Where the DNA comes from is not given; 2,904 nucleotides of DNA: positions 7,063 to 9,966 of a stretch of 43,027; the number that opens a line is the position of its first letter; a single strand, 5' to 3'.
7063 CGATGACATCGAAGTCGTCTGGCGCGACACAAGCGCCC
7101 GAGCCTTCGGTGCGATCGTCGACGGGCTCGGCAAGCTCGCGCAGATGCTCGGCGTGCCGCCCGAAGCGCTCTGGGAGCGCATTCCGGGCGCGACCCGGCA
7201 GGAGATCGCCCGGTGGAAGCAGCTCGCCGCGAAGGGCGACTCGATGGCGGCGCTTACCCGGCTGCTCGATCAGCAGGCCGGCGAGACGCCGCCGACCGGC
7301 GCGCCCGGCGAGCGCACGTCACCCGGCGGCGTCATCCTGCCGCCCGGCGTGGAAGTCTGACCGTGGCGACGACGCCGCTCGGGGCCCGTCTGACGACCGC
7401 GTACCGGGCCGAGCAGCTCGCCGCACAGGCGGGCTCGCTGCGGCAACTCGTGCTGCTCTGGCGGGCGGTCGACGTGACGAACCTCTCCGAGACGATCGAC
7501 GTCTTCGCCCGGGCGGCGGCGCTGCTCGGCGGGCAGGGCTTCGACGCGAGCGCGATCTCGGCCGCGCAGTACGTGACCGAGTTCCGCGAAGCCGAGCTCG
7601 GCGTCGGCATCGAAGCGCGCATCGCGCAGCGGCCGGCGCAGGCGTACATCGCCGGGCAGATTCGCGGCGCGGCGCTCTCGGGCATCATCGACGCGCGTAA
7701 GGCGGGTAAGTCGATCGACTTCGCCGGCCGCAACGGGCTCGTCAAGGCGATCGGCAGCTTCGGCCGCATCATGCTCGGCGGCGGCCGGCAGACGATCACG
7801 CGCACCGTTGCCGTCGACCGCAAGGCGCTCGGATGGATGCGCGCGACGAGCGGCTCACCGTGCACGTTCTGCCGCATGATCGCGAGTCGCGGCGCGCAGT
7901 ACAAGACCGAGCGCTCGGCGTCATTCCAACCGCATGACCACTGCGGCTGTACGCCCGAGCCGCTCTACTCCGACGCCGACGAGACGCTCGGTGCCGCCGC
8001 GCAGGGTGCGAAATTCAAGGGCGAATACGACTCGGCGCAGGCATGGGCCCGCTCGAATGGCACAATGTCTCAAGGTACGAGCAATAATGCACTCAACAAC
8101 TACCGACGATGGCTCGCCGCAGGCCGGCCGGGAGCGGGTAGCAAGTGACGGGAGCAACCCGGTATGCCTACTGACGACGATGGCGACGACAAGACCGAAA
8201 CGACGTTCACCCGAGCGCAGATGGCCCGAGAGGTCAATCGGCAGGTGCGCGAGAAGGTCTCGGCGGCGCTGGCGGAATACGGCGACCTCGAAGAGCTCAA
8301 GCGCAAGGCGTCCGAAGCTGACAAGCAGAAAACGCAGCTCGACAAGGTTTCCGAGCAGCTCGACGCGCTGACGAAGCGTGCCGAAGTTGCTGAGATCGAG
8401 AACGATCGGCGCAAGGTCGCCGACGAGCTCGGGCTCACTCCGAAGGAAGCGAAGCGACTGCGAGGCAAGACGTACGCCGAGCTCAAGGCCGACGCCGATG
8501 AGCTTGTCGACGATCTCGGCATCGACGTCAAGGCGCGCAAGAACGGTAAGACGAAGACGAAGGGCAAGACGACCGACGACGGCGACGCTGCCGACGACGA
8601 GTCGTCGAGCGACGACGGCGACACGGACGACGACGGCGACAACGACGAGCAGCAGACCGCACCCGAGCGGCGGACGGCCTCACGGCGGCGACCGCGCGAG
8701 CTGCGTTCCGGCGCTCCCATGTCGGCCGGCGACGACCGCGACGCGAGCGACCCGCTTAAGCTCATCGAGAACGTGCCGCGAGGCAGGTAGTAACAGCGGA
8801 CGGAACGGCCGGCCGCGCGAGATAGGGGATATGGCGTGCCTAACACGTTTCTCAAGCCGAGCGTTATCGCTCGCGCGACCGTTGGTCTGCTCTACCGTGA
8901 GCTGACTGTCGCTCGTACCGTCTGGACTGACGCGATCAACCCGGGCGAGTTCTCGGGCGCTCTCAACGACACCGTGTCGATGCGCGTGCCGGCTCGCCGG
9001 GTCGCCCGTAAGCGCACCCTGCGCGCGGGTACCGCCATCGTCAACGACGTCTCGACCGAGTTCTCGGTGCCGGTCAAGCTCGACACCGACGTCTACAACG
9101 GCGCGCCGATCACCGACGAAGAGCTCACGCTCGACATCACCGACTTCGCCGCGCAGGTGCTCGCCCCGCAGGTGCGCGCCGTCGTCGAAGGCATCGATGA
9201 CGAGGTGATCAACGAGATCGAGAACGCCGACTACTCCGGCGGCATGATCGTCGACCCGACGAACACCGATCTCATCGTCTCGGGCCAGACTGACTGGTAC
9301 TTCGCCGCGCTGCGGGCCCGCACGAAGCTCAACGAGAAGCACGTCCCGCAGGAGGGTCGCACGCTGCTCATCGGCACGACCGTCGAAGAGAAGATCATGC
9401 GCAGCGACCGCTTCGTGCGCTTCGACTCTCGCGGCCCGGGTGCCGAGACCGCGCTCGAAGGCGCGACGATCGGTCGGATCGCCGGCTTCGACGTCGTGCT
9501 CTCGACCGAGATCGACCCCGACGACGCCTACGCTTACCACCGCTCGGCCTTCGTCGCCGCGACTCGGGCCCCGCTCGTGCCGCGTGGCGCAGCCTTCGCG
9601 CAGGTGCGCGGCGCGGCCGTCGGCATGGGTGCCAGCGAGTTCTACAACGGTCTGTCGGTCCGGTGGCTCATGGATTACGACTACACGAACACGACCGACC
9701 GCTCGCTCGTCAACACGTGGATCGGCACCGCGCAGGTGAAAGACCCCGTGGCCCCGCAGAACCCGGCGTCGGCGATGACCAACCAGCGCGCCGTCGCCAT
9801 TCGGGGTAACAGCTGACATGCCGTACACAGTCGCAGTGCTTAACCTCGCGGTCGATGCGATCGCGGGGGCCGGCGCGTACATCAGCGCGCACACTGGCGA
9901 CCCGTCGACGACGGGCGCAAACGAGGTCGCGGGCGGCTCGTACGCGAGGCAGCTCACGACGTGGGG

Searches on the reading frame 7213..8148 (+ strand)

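Call 19: search_protein_families(library=pfam, proteins=[window:7213-8148:+], max_evalue=0.01)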
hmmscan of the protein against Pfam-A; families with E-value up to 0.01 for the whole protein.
window:7213-8148:+ (311 aa): 1 family
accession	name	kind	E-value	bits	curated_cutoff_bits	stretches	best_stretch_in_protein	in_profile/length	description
PF25310.1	VG15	-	3.4e-29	103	26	1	62-261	8-198/212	VG15 protein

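Call 39: search_protein_families(library=phrogs, proteins=[window:7213-8148:+], max_evalue=0.001)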
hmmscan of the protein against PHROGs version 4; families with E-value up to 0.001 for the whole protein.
window:7213-8148:+ (311 aa): 5 families
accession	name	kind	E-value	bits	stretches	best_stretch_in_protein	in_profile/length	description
phrog_193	-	head and packaging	2.6e-36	127.2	1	54-305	19-281/449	head maturation protease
phrog_13257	-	head and packaging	8e-13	49.3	1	179-253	119-193/405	head maturation protease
phrog_1752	-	head and packaging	7.6e-07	29.3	1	112-246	56-191/828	head maturation protease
phrog_34915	-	unknown function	9.7e-05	21.9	1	204-260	195-260/515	-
phrog_1522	-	head and packaging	0.00021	21.6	0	58-258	25-225/591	head maturation protease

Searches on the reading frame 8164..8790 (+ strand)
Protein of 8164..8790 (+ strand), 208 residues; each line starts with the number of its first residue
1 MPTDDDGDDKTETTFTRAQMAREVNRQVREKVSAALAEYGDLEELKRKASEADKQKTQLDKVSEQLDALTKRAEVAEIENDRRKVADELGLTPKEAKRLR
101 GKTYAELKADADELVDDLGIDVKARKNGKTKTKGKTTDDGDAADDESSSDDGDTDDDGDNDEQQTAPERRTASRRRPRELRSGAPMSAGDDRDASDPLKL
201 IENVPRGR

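Call 19: search_protein_families(library=pfam, proteins=[window:8164-8790:+], max_evalue=0.01)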
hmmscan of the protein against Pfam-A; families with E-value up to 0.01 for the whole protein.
window:8164-8790:+ (208 aa): 1 family
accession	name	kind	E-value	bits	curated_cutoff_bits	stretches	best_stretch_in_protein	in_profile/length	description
PF05119.17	Terminase_4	-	0.0059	17.4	24.7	0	36-102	30-94/98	Phage terminase, small subunit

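Call 39: search_protein_families(library=phrogs, proteins=[window:8164-8790:+], max_evalue=0.001)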
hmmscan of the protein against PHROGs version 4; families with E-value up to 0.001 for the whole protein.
window:8164-8790:+ (208 aa): 5 families
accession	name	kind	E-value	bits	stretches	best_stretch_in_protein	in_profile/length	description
phrog_1793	-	head and packaging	4.1e-16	60.7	1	3-158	31-179/193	head scaffolding protein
phrog_4638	-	head and packaging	4.9e-11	44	1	7-141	29-164/189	head scaffolding protein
phrog_3760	-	head and packaging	1.9e-09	38.7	1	5-156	30-193/209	head scaffolding protein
phrog_233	-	head and packaging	1.7e-08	36.3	1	12-139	10-144/161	head scaffolding protein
phrog_172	-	head and packaging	0.00011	23.4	1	6-171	50-215/229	head scaffolding protein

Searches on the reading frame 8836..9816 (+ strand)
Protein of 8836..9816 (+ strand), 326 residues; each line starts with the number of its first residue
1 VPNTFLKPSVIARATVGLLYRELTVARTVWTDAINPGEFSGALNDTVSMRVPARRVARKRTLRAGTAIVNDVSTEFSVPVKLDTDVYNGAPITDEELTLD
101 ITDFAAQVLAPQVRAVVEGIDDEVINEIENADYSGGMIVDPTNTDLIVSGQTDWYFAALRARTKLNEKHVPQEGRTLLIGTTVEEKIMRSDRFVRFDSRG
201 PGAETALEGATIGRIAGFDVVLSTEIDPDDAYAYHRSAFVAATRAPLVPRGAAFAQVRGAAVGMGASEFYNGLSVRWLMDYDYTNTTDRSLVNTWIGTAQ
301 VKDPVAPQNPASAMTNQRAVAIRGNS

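Call 6: search_protein_families(library=phrogs, proteins=[window:8836-9816:+], max_evalue=0.01)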
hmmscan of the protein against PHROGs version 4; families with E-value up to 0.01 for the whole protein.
window:8836-9816:+ (326 aa): 2 families
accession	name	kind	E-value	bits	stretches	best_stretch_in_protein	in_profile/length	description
phrog_283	-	head and packaging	1.5e-54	186.8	2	1-226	1-217/385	major head protein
phrog_267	-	head and packaging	4e-16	60.1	1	59-246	85-288/410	major head protein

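Call 19: search_protein_families(library=pfam, proteins=[window:8836-9816:+], max_evalue=0.01)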
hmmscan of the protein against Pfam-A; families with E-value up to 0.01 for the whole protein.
window:8836-9816:+ (326 aa): 0 families

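Call 53: search_dna_similar(query=window:8836-9816:+, collection=phages, mode=protein, max_rows=25)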
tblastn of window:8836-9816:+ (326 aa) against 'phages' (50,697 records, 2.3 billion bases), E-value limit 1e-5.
Records with a match: 443; places in all: 443; records where one place covers at least 80% of the query: 422.
Best place of each record, by identity: <60% 443.
By first word of the organism name: Streptomyces 183; Mycobacterium 135; Arthrobacter 71; Gordonia 20; Microbacterium 19; Curtobacterium 10; Corynebacterium 3; Bacteriophage 1; Thermobifida 1.
By host as written in the record: Mycobacterium smegmatis mc2 155 87; Arthrobacter globiformis B-2979 45; Mycobacterium smegmatis mc#155 30; Streptomyces griseus ATCC 10137 30; Streptomyces lividans JI 1326 29; Streptomyces xanthochromogenes NRRL B-5410 23; Streptomyces coelicolor 17; Streptomyces sp. 13; and 53 more.
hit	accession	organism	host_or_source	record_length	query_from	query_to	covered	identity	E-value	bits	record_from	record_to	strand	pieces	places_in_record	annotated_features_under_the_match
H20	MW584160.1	Mycobacterium phage prophi86-1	Mycobacterium abscessus GD86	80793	1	304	93%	43.6%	1e-58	209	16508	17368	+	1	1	36: major capsid protein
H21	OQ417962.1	Mycobacterium phage prophiT49-2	Mycobacterium abscessus T49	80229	1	304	93%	43.6%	2e-58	208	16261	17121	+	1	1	34: major capsid protein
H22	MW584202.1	Mycobacterium phage prophiGD54-2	Mycobacterium abscessus GD54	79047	1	304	93%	43.6%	4e-58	207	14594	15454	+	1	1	26: major capsid protein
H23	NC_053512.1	Mycobacterium phage Kumao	Mycobacterium smegmatis mc2 155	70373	1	304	93%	42.5%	2e-57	205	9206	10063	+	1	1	17: major head protein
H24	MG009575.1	Mycobacterium phage Kumao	Mycobacterium smegmatis mc2 155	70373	1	304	93%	42.5%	2e-57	205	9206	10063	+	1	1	17: major capsid protein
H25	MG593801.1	Streptomyces phage Attoomi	Streptomyces azureus NRRL B-2655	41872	1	305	94%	42.2%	2e-62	219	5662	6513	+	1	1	major capsid protein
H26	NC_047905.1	Streptomyces phage Attoomi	Streptomyces azureus NRRL B-2655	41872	1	305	94%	42.2%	2e-62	219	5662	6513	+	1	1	major head protein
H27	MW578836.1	Mycobacterium phage Nanosmite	Mycobacterium smegmatis mc2 155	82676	1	305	94%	40.6%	1e-52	191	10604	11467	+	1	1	22: major capsid protein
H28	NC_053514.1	Mycobacterium phage Estes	Mycobacterium smegmatis mc2 155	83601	1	305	94%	40.3%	7e-52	189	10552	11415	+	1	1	23: major head protein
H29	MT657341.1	Mycobacterium phage Estes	Mycobacterium smegmatis mc2 155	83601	1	305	94%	40.3%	7e-52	189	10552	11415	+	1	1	23: major capsid protein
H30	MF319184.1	Mycobacterium phage GenevaB15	Mycobacterium smegmatis mc2 155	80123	1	305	94%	39.9%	8e-52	189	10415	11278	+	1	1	major capsid protein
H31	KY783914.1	Mycobacterium phage GardenSalsa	Mycobacterium smegmatis mc2 155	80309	1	305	94%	39.9%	8e-52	189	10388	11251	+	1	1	major capsid protein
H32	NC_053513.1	Mycobacterium phage Aziz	Mycobacterium smegmatis mc2 155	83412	1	305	94%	39.9%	8e-52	189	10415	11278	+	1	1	22: major head protein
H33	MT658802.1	Mycobacterium phage Aziz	Mycobacterium smegmatis mc2 155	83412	1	305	94%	39.9%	8e-52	189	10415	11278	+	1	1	22: major capsid protein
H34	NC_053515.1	Mycobacterium phage MrMagoo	Mycobacterium smegmatis mc2 155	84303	1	305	94%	39.9%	8e-52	189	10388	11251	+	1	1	22: major head protein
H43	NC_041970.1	Mycobacterium phage Bongo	Mycobacterium smegmatis mc2 155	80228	1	305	94%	39.3%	8e-53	192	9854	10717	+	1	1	18: major head protein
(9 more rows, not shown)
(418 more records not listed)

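Call 55: get_annotated_region(hit=H26, flank=7000)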
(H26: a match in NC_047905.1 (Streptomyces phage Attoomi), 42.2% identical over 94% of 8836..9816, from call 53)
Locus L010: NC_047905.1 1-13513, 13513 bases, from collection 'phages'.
description: Streptomyces phage Attoomi, complete genome.
organism: Streptomyces phage Attoomi (NCBI taxid 2059881)
taxonomy: Viruses; Duplodnaviria; Heunggongvirae; Uroviricota; Caudoviricetes; Attoomivirus; Attoomivirus attoomi
host: Streptomyces azureus NRRL B-2655; source: soil; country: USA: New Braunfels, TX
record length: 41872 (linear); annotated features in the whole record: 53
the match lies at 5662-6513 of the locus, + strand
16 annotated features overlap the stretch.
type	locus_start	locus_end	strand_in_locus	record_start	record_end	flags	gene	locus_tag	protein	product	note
CDS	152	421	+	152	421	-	-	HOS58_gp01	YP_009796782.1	hypothetical protein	-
CDS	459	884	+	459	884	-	-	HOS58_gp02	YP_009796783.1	terminase small subunit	terminase, small subunit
CDS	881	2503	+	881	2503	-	-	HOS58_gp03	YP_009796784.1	terminase large subunit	terminase, large subunit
CDS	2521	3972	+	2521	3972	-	-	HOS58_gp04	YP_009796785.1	portal protein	-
CDS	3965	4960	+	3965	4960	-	-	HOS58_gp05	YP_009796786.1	head maturation protease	capsid maturation protease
CDS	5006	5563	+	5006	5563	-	-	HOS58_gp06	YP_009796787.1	head scaffolding protein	scaffolding protein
CDS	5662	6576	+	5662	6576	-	-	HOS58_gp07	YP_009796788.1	major head protein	major capsid protein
CDS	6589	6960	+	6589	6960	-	-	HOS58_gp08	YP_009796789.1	head-tail adaptor Ad1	-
CDS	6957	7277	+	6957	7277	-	-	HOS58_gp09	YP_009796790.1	head-to-tail connector complex protein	-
CDS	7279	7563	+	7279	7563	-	-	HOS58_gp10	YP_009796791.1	hypothetical protein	-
CDS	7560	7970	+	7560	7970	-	-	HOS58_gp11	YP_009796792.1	hypothetical protein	-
CDS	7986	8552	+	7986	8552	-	-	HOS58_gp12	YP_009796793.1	major tail protein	-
CDS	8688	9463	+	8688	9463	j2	-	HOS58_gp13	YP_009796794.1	tail assembly chaperone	-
CDS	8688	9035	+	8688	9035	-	-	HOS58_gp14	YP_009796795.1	tail assembly chaperone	-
CDS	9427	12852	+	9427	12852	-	-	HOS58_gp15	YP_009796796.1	tail length tape measure protein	tape measure protein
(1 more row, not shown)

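Call 56: get_annotated_region(hit=H43, flank=7000)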
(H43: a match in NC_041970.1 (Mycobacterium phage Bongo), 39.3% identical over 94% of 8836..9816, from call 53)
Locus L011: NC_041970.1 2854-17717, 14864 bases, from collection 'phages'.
description: Mycobacterium phage Bongo, complete genome.
organism: Mycobacterium phage Bongo (NCBI taxid 1088864)
taxonomy: Viruses; Duplodnaviria; Heunggongvirae; Uroviricota; Caudoviricetes; Vilmaviridae; Mclasvirinae; Bongovirus; Bongovirus bongo
host: Mycobacterium smegmatis mc2 155; source: soil; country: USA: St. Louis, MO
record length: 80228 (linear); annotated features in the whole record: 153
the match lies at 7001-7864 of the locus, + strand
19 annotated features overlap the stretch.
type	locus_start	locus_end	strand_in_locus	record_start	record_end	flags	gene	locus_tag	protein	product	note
CDS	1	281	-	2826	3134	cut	8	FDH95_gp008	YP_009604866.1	hypothetical protein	-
CDS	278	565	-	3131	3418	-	9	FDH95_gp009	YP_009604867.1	hypothetical protein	-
CDS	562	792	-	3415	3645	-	10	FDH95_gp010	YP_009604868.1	hypothetical protein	-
CDS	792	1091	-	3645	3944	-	11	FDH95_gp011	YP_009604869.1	hypothetical protein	-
CDS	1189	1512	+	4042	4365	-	12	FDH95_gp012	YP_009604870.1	hypothetical protein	-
CDS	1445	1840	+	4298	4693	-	13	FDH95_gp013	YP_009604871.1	terminase small subunit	-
CDS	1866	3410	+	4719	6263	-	14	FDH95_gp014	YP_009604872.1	terminase large subunit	terminase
CDS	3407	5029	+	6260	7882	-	15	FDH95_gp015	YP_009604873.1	portal protein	portal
CDS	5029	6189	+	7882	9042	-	16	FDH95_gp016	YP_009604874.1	head maturation protease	capsid maturation protease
CDS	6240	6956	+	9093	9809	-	17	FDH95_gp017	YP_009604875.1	head scaffolding protein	scaffolding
CDS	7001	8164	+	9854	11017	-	18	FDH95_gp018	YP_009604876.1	major head protein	major capsid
CDS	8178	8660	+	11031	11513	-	19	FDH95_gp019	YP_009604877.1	hypothetical protein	-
CDS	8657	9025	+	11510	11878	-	20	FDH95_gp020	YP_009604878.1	head-tail connector protein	-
CDS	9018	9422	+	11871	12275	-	21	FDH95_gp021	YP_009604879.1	neck protein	-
CDS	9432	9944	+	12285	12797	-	22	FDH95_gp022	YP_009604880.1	hypothetical protein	-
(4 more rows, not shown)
